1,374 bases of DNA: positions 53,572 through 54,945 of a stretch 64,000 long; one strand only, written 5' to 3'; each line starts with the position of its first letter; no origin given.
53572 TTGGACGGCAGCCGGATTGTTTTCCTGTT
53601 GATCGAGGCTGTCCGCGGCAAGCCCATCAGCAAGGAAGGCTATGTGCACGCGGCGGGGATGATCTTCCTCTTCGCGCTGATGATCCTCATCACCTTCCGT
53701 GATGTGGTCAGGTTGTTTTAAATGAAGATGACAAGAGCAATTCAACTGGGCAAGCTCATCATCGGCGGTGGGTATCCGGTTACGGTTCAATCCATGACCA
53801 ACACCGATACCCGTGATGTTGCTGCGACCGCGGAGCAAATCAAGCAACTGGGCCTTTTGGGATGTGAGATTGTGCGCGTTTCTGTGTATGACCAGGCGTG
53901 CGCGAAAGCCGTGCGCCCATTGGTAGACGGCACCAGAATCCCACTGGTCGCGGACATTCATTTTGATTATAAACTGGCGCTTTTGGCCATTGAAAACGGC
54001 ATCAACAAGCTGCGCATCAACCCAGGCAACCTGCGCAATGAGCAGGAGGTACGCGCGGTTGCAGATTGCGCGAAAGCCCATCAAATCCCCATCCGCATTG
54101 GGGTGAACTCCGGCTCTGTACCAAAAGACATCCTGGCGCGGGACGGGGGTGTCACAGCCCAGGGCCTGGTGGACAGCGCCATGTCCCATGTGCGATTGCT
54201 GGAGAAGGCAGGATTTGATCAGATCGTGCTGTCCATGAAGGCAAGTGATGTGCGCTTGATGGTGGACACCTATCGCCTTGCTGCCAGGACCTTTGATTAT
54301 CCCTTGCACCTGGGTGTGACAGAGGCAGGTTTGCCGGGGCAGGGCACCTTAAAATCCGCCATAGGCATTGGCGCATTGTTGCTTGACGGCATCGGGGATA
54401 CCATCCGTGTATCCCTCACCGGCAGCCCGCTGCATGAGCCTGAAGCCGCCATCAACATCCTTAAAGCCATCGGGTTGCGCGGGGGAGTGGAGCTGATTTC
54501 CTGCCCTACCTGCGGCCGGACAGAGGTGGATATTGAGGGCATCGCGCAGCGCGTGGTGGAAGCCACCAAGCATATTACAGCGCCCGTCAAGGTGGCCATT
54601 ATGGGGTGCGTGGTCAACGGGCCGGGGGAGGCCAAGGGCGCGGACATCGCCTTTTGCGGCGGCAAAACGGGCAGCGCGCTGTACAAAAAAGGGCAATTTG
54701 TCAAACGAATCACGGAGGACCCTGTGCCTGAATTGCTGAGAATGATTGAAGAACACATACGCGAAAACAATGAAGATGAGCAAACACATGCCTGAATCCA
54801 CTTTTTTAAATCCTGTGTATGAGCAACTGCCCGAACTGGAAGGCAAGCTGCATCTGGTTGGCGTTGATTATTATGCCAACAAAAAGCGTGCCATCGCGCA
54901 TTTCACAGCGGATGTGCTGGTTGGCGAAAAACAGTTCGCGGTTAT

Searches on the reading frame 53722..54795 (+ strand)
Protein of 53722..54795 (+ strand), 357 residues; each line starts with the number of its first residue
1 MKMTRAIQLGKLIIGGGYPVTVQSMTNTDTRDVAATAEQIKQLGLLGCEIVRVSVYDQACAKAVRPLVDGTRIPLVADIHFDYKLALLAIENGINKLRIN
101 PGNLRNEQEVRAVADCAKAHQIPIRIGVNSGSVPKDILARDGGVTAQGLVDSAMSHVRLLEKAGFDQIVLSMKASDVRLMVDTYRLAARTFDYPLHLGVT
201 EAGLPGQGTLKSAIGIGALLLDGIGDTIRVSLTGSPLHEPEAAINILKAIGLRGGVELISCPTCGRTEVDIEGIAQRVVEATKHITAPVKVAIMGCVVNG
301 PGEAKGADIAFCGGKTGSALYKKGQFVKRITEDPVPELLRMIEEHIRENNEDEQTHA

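Call 16: find_encoding_contigs(protein=window:53722-54795:+, flank=10000, max_places=1)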
Protein window:53722-54795:+ (357 aa): 22 contigs read that carry it; 1 place shown.
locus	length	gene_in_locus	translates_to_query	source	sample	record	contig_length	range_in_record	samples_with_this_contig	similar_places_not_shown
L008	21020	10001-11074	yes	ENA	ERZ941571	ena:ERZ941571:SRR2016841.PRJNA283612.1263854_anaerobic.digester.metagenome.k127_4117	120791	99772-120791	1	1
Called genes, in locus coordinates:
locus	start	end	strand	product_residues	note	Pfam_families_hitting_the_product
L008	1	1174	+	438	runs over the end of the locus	PF13375:RnfC_N, PF01512:Complex1_51K, PF10531:SLBB, PF22461:SLBB_2 (weak), PF13187:Fer4_9, PF12838:Fer4_7 (weak), PF13183:Fer4_8 (weak), PF13237:Fer4_10, +4 more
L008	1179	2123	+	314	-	PF03116:NQR2_RnfD_RnfE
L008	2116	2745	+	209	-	PF02508:Rnf-Nqr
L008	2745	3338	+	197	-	PF02508:Rnf-Nqr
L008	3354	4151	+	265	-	PF04060:FeS, PF14697:Fer4_21 (weak), PF12838:Fer4_7 (weak), PF00037:Fer4, PF12838:Fer4_7, PF13187:Fer4_9, PF14697:Fer4_21, PF00037:Fer4, +8 more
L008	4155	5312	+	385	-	PF01545:Cation_efflux, PF16916:ZT_dimer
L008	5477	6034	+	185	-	PF01765:RRF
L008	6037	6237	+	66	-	-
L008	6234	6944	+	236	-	PF01255:Prenyltransf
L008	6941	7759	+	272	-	PF01148:CTP_transf_1, PF01864:CarS-like (weak)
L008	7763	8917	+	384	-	PF02670:DXP_reductoisom, PF08436:DXP_redisom_C, PF13288:DXPR_C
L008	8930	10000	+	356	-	PF02163:Peptidase_M50, PF00595:PDZ (faint), PF13180:PDZ_2 (weak), PF17820:PDZ_6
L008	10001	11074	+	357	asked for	PF04551:GcpE, PF26540:GcpE_C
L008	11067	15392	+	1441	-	PF02811:PHP, PF00929:RNase_T, PF16473:Rv2179c-like (weak), PF07733:DNA_pol3_alpha, PF17657:DNA_pol3_finger, PF14579:HHH_6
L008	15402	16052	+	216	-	PF00702:Hydrolase, PF12710:HAD (weak), PF13419:HAD_2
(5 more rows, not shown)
